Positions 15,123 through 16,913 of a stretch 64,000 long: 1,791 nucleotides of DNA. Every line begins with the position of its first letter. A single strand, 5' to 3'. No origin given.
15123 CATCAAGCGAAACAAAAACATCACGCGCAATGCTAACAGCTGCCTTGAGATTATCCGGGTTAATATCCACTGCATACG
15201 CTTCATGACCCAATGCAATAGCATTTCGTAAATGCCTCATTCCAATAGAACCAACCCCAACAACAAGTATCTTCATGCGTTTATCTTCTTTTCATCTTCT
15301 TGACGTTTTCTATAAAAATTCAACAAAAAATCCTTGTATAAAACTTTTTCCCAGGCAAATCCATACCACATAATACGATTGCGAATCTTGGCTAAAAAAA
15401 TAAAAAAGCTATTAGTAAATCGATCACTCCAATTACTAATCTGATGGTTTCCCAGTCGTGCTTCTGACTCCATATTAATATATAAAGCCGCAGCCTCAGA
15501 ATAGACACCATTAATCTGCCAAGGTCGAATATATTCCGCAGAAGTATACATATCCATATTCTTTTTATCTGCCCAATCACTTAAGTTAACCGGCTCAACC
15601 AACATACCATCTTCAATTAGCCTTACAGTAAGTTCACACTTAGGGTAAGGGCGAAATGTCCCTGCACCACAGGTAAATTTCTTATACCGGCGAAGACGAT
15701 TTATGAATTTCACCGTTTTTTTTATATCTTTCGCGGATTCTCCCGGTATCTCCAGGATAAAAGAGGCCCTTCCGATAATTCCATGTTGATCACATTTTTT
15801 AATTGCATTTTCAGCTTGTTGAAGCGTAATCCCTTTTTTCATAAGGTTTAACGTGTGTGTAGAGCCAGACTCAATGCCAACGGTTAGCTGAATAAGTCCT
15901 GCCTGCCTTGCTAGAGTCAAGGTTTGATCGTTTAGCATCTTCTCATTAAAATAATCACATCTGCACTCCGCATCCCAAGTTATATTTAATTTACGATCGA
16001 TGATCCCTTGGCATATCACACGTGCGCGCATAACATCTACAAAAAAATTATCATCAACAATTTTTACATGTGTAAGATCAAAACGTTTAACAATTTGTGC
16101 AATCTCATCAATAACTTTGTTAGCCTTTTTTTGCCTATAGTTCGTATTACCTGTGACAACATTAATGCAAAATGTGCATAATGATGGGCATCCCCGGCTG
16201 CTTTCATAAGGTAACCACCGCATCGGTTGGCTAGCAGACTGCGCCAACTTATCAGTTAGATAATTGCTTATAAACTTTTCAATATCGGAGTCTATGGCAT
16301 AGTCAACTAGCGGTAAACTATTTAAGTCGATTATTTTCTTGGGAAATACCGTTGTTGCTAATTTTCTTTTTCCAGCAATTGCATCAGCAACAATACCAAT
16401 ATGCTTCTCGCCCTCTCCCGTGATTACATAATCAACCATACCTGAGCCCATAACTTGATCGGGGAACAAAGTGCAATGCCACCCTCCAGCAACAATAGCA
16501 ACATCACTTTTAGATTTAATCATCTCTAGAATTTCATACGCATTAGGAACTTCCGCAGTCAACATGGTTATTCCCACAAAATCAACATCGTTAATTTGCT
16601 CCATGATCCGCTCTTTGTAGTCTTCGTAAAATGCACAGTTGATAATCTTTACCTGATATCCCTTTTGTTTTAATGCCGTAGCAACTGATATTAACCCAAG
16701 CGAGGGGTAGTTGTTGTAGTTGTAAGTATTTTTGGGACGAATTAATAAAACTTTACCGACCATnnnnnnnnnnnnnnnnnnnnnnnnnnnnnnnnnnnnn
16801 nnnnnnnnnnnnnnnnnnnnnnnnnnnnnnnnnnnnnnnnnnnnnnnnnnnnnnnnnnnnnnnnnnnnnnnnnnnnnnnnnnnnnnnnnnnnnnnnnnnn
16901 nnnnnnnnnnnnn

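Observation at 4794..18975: Pseudaminic-acid-type nonulosonate pathway embedded in an unusually elaborate tailoring set (B12-radical-SAM, ATP-grasp, PIG-L deacetylase + formyltransferase, class-III aminotransferase, Gfo/Idh/MocA, two MTases)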

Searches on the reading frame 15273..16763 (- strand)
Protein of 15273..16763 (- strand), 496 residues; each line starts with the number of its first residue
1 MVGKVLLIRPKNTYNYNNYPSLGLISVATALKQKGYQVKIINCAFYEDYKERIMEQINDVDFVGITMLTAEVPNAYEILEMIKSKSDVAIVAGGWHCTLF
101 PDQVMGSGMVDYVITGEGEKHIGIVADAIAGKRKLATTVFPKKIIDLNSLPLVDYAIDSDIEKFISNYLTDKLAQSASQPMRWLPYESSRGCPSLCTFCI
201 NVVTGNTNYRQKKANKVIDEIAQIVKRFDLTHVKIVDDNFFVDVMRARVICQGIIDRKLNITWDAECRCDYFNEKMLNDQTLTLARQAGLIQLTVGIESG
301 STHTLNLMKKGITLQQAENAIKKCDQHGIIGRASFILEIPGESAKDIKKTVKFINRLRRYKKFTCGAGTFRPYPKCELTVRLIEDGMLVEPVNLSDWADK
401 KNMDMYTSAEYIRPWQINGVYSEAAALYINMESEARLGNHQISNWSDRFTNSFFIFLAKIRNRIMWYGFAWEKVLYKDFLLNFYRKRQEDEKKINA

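Call 5: search_protein_families(library=pfam, proteins=[window:15273-16763:-])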
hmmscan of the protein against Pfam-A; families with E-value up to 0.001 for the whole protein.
window:15273-16763:- (496 aa): 2 families
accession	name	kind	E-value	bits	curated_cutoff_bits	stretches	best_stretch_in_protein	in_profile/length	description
PF02310.24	B12-binding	-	2.9e-17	63.1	32.1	1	17-120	10-115/121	B12 binding domain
PF04055.27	Radical_SAM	-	6.2e-15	56.2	29.5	1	187-354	2-166/166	Radical SAM superfamily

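Call 7: search_protein_families(library=ncbifam, proteins=[window:15273-16763:-], max_evalue=0.00001)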
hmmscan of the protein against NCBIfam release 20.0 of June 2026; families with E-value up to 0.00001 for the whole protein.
window:15273-16763:- (496 aa): 22 families
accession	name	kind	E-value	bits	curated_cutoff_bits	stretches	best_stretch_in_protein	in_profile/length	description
TIGR04072.2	rSAM_ladder_B12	equivalog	3.1e-36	125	360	1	6-390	3-380/443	lipid biosynthesis B12-binding/radical SAM protein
TIGR02026.1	BchE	equivalog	2.3e-35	122.4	481.35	1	17-355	18-363/497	magnesium-protoporphyrin IX monomethyl ester anaerobic oxidative cyclase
TIGR03471.1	HpnJ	equivalog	1.5e-34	119.7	577.6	1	51-391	60-396/472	hopanoid biosynthesis associated radical SAM protein HpnJ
TIGR04479.1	bcpD_PhpK_rSAM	subfamily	7.2e-33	113.7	600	1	12-357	63-409/504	PhpK family radical SAM P-methyltransferase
NF038361.1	rSAM_Sden_1168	equivalog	4.3e-32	111.4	575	1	20-357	84-451/560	Sden_1168 family B12-binding radical SAM P-methyltransferase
NF050148.1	rSAM_ApyD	equivalog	6.9e-32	110.6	750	1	16-361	20-370/645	RiPP biosynthesis radical SAM protein ApyD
TIGR03975.1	rSAM_ocin_1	subfamily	2.5e-30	105.5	281.85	1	60-357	129-430/606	RiPP maturation radical SAM C-methyltransferase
TIGR04385.1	B12_rSAM_cofa1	equivalog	2.1e-28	99.7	450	1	19-362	19-369/438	B12 lower ligand biosynthesis radical SAM protein BzaD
TIGR04013.1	B12_SAM_MJ_1487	hypoth_equivalog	6.9e-26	91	251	2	44-236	30-203/382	TIGR04013 family B12-binding domain/radical SAM domain-containing protein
TIGR04014.1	B12_SAM_MJ_0865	equivalog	5.7e-25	88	360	1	22-389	12-368/434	methyl-coenzyme M reductase glutamine C-methyltransferase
TIGR04367.1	HpnR_B12_rSAM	equivalog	7.6e-23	80.8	650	1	19-330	20-326/490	hopanoid C-3 methylase HpnR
NF040542.1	rSAM_RCCLKC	equivalog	1.9e-21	76.7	450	1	19-356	11-349/423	arsinothricin biosynthesis radical SAM protein ArsL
NF040546.1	rSAM_CUAEP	equivalog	1.2e-17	63.7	500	1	20-356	12-340/468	CUAEP/CCAEP-tail radical SAM (seleno)protein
TIGR04295.1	B12_rSAM_oligo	hypoth_equivalog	1.9e-14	53.2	400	1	77-314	92-318/422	TIGR04295 family B12-binding domain-containing radical SAM protein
NF045585.1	rSAM_slr0320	equivalog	3.5e-12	45.6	775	1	83-357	134-409/511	photosystem II high light acclimation radical SAM protein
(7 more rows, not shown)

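Call 10: find_encoding_contigs(protein=window:15273-16763:-, flank=10000, max_places=6)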
Protein window:15273-16763:- (496 aa): no gene with exactly this product is on record in the collection.

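Call 11: find_homologous_proteins(query=window:15273-16763:-, max_evalue=1e-10)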
Query window:15273-16763:- (496 aa): 831 proteins with E <= 1e-10 among 6279 candidates; the best 120 are listed.
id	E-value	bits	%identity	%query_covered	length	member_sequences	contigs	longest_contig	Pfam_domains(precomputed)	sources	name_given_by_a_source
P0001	0.0e+0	1142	100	100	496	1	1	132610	PF04055.28,PF02310.25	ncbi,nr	ncbi:MAG: B12-binding domain-containing radical SAM protein [Candidatus Omnitrophica bacterium]|nr:B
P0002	5.8e-216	736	63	99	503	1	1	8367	PF04055.28,PF19864.6,PF02310.25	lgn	-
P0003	3.0e-215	734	62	99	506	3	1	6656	PF04055.28,PF19864.6,PF02310.25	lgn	-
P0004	4.0e-214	730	62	99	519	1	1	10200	PF04055.28,PF19864.6,PF02310.25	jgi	-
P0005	6.2e-214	729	61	99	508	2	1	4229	PF04055.28,PF19864.6,PF02310.25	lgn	-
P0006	8.1e-214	729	62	99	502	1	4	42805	PF04055.28,PF19864.6,PF02310.25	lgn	-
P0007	1.4e-213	728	62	99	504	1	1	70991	PF04055.28,PF19864.6,PF02310.25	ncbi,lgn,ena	-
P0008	2.6e-213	727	62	99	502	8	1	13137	PF04055.28,PF02310.25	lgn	-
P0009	4.7e-213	726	63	99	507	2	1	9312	PF04055.28,PF19864.6,PF02310.25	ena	-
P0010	6.8e-213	726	62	99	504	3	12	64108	PF04055.28,PF19864.6,PF02310.25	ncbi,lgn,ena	-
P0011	7.7e-213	726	63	99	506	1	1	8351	PF04055.28,PF19864.6,PF02310.25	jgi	jgi:anaerobic magnesium-protoporphyrin IX monomethyl ester cyclase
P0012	8.4e-213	726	63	99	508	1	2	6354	PF04055.28,PF19864.6,PF02310.25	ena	-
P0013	1.6e-212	725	62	99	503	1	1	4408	PF04055.28,PF19864.6,PF02310.25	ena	-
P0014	2.4e-212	724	61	99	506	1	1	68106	PF04055.28,PF19864.6,PF02310.25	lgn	-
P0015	2.8e-212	724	62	99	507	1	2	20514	PF04055.28,PF19864.6,PF02310.25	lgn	-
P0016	4.1e-212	723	62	99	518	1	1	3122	PF04055.28,PF19864.6,PF02310.25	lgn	-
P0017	6.1e-212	723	62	99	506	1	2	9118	PF04055.28,PF02310.25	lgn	-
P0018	9.6e-212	722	61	99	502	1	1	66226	PF04055.28,PF02310.25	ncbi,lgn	-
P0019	1.9e-211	721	63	99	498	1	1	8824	PF04055.28,PF19864.6,PF02310.25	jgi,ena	-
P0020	2.4e-211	721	60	99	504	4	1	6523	PF04055.28,PF19864.6,PF02310.25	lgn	-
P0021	3.4e-211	720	62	99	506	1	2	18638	PF04055.28,PF19864.6,PF02310.25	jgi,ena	jgi:anaerobic magnesium-protoporphyrin IX monomethyl ester cyclase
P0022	4.7e-211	720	60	100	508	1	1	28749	PF04055.28,PF19864.6,PF02310.25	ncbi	-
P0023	4.9e-211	720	62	99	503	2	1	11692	PF04055.28,PF02310.25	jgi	jgi:anaerobic magnesium-protoporphyrin IX monomethyl ester cyclase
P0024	6.0e-211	719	61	99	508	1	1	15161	PF04055.28,PF19864.6,PF02310.25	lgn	-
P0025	6.5e-211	719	61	99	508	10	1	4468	PF04055.28,PF19864.6,PF02310.25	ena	-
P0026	6.8e-211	719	60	99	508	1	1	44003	PF04055.28,PF19864.6,PF02310.25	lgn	-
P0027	1.2e-210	718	61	99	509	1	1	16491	PF04055.28,PF19864.6,PF02310.25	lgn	-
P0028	1.4e-210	718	62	99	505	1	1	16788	PF04055.28,PF19864.6,PF02310.25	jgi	jgi:anaerobic magnesium-protoporphyrin IX monomethyl ester cyclase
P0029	2.4e-210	717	62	99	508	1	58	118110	PF04055.28,PF19864.6,PF02310.25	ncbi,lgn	-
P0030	3.2e-210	717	63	99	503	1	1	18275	PF04055.28,PF19864.6,PF02310.25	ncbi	-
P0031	3.4e-210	717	62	99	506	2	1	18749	PF04055.28,PF02310.25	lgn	-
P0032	3.4e-210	717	62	99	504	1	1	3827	PF04055.28,PF19864.6,PF02310.25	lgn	-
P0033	7.6e-210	716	61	99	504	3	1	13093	PF04055.28,PF02310.25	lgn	-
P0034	8.6e-210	716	61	99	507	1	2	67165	PF04055.28,PF02310.25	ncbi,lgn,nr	ncbi:MAG: radical SAM protein [Syntrophorhabdaceae bacterium]|nr:radical SAM protein [Syntrophorhabd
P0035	1.0e-209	715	62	99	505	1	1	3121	PF04055.28,PF19864.6,PF02310.25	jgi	jgi:radical SAM superfamily enzyme YgiQ (UPF0313 family)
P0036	1.9e-209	714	61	99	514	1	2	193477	PF04055.28,PF19864.6,PF02310.25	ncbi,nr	ncbi:MAG: B12-binding domain-containing radical SAM protein [Nitrospirae bacterium]|nr:B12-binding d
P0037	2.0e-209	714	60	99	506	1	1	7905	PF04055.28,PF19864.6,PF02310.25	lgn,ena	-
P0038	2.3e-209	714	62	99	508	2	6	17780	PF04055.28,PF02310.25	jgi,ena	-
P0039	2.5e-209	714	60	99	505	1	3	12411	PF04055.28,PF19864.6,PF02310.25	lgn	-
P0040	3.3e-209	714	61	99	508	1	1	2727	PF04055.28,PF02310.25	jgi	-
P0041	4.5e-209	713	60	99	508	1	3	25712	PF04055.28,PF19864.6,PF02310.25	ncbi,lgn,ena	-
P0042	6.0e-209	713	60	99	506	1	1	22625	PF04055.28,PF19864.6,PF02310.25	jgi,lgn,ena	-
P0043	8.7e-209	712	61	99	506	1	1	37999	PF04055.28,PF19864.6,PF02310.25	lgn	-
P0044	1.3e-208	712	59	99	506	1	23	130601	PF04055.28,PF02310.25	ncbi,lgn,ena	-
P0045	1.5e-208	712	61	99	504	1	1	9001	PF04055.28,PF02310.25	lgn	-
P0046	1.5e-208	712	61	99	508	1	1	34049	PF04055.28,PF02310.25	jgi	-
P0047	3.1e-208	710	61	99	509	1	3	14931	PF04055.28,PF02310.25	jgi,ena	-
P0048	3.3e-208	710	61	99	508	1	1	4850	PF04055.28,PF02310.25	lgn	-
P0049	2.0e-207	708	60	99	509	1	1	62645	PF04055.28,PF02310.25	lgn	-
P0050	2.7e-207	707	60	99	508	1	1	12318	PF04055.28,PF02310.25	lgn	-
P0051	2.7e-207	707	61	99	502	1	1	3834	PF04055.28,PF19864.6,PF02310.25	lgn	-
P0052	3.0e-207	707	61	99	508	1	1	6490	PF04055.28,PF02310.25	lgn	-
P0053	3.2e-207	707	61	99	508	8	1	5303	PF04055.28,PF02310.25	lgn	-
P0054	3.4e-207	707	61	99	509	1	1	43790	PF04055.28,PF19864.6,PF02310.25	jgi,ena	-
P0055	1.8e-206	705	60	99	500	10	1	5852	PF04055.28,PF19864.6,PF02310.25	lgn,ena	-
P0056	2.4e-206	704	61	99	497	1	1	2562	PF04055.28,PF02310.25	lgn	-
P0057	3.0e-206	704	61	99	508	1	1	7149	PF04055.28,PF02310.25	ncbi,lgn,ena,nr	ncbi:MAG TPA: hypothetical protein DD713_05485 [Nitrospiraceae bacterium]|nr:hypothetical protein [N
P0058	3.1e-206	704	61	99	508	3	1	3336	PF04055.28,PF02310.25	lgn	-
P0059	3.8e-206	704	61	99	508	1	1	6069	PF04055.28,PF19864.6,PF02310.25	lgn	-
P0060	1.4e-205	702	61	99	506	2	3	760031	PF04055.28,PF19864.6,PF02310.25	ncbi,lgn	-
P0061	2.1e-205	701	62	95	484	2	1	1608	PF04055.28,PF02310.25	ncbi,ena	-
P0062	2.5e-205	701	59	99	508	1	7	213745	PF04055.28,PF02310.25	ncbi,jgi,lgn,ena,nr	ncbi:MAG: B12-binding domain-containing radical SAM protein [Nitrospirae bacterium]|nr:B12-binding d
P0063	3.7e-205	700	60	99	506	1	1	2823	PF04055.28,PF19864.6,PF02310.25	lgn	-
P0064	4.2e-205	700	59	99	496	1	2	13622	PF04055.28,PF19864.6,PF02310.25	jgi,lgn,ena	-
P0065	4.7e-205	700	61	99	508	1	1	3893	PF04055.28,PF19864.6,PF02310.25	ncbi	ncbi:MAG: radical SAM protein [Thermodesulfobacteriota bacterium]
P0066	6.3e-205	700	62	95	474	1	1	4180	PF04055.28,PF19864.6,PF02310.25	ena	-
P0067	6.8e-205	699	60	99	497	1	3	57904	PF04055.28,PF19864.6,PF02310.25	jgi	-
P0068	1.2e-204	699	61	99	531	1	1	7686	PF04055.28,PF19864.6,PF02310.25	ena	-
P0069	1.6e-204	698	60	99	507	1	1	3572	PF04055.28,PF02310.25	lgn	-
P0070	1.8e-204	698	59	99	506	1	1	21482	PF04055.28,PF02310.25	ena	-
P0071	2.5e-204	698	59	100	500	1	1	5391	PF04055.28,PF19864.6,PF02310.25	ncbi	-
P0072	2.6e-204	698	60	99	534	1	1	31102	PF04055.28,PF02310.25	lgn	-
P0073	2.8e-204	697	60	99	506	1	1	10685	PF04055.28,PF19864.6,PF02310.25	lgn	-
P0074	4.0e-204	697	60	99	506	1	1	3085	PF04055.28,PF02310.25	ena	-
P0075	5.5e-204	696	60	99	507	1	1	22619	PF04055.28,PF02310.25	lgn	-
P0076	1.9e-203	695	59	99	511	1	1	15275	PF04055.28,PF02310.25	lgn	-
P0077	2.4e-203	694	59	99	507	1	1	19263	PF04055.28,PF02310.25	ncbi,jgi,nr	ncbi:MAG: B12-binding domain-containing radical SAM protein [Candidatus Omnitrophica bacterium]|nr:B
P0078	2.4e-203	694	60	99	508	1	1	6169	PF04055.28,PF19864.6,PF02310.25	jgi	jgi:radical SAM superfamily enzyme YgiQ (UPF0313 family)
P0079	9.5e-203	692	59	99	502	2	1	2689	PF04055.28,PF02310.25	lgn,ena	-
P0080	1.2e-202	692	58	100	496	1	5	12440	PF04055.28,PF19864.6,PF02310.25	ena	-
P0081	1.3e-202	692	59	99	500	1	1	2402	PF04055.28,PF02310.25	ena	-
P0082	1.4e-202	692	60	99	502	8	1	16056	PF04055.28,PF02310.25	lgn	-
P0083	1.5e-202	692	59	99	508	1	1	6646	PF04055.28,PF19864.6,PF02310.25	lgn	-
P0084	1.9e-202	691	59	99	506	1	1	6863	PF04055.28,PF02310.25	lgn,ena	-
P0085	2.5e-202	691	59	99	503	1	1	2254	PF04055.28,PF02310.25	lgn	-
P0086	2.5e-202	691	60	99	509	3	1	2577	PF04055.28,PF02310.25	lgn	-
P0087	4.3e-202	690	60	99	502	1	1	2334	PF04055.28,PF02310.25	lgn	-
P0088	4.9e-202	690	58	99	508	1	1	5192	PF04055.28,PF02310.25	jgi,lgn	jgi:radical SAM superfamily enzyme YgiQ (UPF0313 family)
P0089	6.1e-202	690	59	100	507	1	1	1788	PF04055.28,PF02310.25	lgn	-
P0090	7.2e-202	689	59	99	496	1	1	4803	PF04055.28,PF19864.6,PF02310.25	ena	-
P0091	1.2e-201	689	59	99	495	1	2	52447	PF04055.28,PF02310.25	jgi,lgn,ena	-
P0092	1.6e-201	688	60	99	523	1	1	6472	PF04055.28,PF19864.6,PF02310.25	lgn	-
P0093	1.8e-201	688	59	99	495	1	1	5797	PF04055.28,PF19864.6,PF02310.25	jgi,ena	-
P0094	2.1e-201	688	58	99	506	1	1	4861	PF04055.28,PF02310.25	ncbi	-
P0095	2.5e-201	688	60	99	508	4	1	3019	PF04055.28,PF02310.25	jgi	-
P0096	2.8e-201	688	59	99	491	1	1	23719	PF04055.28,PF02310.25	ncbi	ncbi:MAG: radical SAM protein [Candidatus Omnitrophota bacterium]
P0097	4.7e-201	687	60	99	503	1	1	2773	PF04055.28,PF02310.25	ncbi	-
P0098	6.3e-201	686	58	99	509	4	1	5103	PF04055.28,PF02310.25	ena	-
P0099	2.8e-200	684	59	99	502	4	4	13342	PF04055.28,PF02310.25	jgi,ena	jgi:radical SAM superfamily enzyme YgiQ (UPF0313 family)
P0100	3.0e-200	684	57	99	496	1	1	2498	PF04055.28,PF02310.25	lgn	-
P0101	7.2e-200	683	59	99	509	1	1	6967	PF04055.28,PF02310.25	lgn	-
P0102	7.6e-200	683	57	99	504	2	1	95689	PF04055.28,PF02310.25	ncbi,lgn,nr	ncbi:MAG: B12-binding domain-containing radical SAM protein [Candidatus Saganbacteria bacterium]|nr:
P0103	1.6e-199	682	58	99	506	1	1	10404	PF04055.28,PF19864.6,PF02310.25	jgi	jgi:radical SAM superfamily enzyme YgiQ (UPF0313 family)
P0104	8.7e-199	679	59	99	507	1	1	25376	PF04055.28,PF02310.25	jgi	jgi:radical SAM superfamily enzyme YgiQ (UPF0313 family)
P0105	1.0e-198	679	58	99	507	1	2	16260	PF04055.28,PF02310.25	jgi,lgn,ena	-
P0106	1.1e-198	679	59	99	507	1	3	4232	PF04055.28,PF02310.25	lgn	-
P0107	1.6e-198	678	59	99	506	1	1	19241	PF04055.28,PF02310.25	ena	-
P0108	2.0e-198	678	58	99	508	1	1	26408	PF04055.28,PF19864.6,PF02310.25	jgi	jgi:radical SAM superfamily enzyme YgiQ (UPF0313 family)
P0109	3.9e-198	677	57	99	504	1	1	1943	PF04055.28,PF19864.6,PF02310.25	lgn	-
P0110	4.6e-198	677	57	99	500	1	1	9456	PF04055.28,PF02310.25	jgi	-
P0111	9.0e-198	676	57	99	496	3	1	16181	PF04055.28,PF02310.25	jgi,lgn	jgi:radical SAM superfamily enzyme YgiQ (UPF0313 family)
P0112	1.4e-197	675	58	99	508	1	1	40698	PF04055.28,PF19864.6,PF02310.25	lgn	-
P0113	3.6e-197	674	58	99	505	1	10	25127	PF04055.28,PF19864.6,PF02310.25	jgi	jgi:radical SAM superfamily enzyme YgiQ (UPF0313 family)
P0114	4.6e-197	674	57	99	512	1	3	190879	PF04055.28,PF02310.25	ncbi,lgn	-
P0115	1.6e-196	672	58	99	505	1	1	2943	PF04055.28,PF02310.25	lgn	-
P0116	1.8e-196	672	57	99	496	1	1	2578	PF04055.28,PF02310.25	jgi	-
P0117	2.5e-196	671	57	99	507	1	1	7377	PF04055.28,PF19864.6,PF02310.25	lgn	-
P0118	2.8e-196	671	58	99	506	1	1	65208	PF04055.28,PF02310.25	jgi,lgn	jgi:radical SAM superfamily enzyme YgiQ (UPF0313 family)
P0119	3.0e-196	671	58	99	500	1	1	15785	PF04055.28,PF19864.6,PF02310.25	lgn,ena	-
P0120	3.0e-196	671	59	99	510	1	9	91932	PF04055.28,PF19864.6,PF02310.25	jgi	-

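Call 13: find_encoding_contigs(protein=P0036, flank=10000, max_places=2)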
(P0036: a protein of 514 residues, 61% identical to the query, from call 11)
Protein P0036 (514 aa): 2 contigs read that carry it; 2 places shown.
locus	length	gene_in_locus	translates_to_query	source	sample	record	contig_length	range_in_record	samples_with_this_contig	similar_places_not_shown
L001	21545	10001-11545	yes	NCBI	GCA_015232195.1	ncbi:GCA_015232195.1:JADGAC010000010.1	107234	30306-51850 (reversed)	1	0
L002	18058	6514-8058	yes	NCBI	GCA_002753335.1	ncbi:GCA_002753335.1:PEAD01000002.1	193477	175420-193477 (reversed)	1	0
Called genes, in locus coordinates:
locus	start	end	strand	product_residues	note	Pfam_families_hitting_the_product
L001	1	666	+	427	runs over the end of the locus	PF01964:ThiC_Rad_SAM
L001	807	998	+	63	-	-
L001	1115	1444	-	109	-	PF05534:HicB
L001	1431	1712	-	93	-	PF07927:HicA_toxin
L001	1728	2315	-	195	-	PF01966:HD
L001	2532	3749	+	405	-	PF13173:AAA_14, PF13635:DUF4143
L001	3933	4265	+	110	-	PF13412:HTH_24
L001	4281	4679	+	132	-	PF01909:NTP_transf_2 (weak), PF18765:Polbeta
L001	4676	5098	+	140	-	PF01934:HepT-like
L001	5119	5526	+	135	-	PF18765:Polbeta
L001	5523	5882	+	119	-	PF01934:HepT-like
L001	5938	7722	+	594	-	PF00664:ABC_membrane (weak), PF00005:ABC_tran, PF02463:SMC_N (weak)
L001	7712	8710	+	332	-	PF00106:adh_short (weak), PF01073:3Beta_HSD, PF01370:Epimerase, PF02719:Polysacc_synt_2, PF04321:RmlD_sub_bind, PF05368:NmrA (weak), PF13460:NAD_binding_10, PF16363:GDP_Man_Dehyd, +2 more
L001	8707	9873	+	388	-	PF01041:DegT_DnrJ_EryC1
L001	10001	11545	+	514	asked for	PF02310:B12-binding, PF19864:Radical_SAM_N2 (faint), PF04055:Radical_SAM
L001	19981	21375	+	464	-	PF02310:B12-binding, PF04055:Radical_SAM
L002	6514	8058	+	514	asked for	PF02310:B12-binding, PF19864:Radical_SAM_N2 (faint), PF04055:Radical_SAM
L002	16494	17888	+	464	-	PF02310:B12-binding, PF04055:Radical_SAM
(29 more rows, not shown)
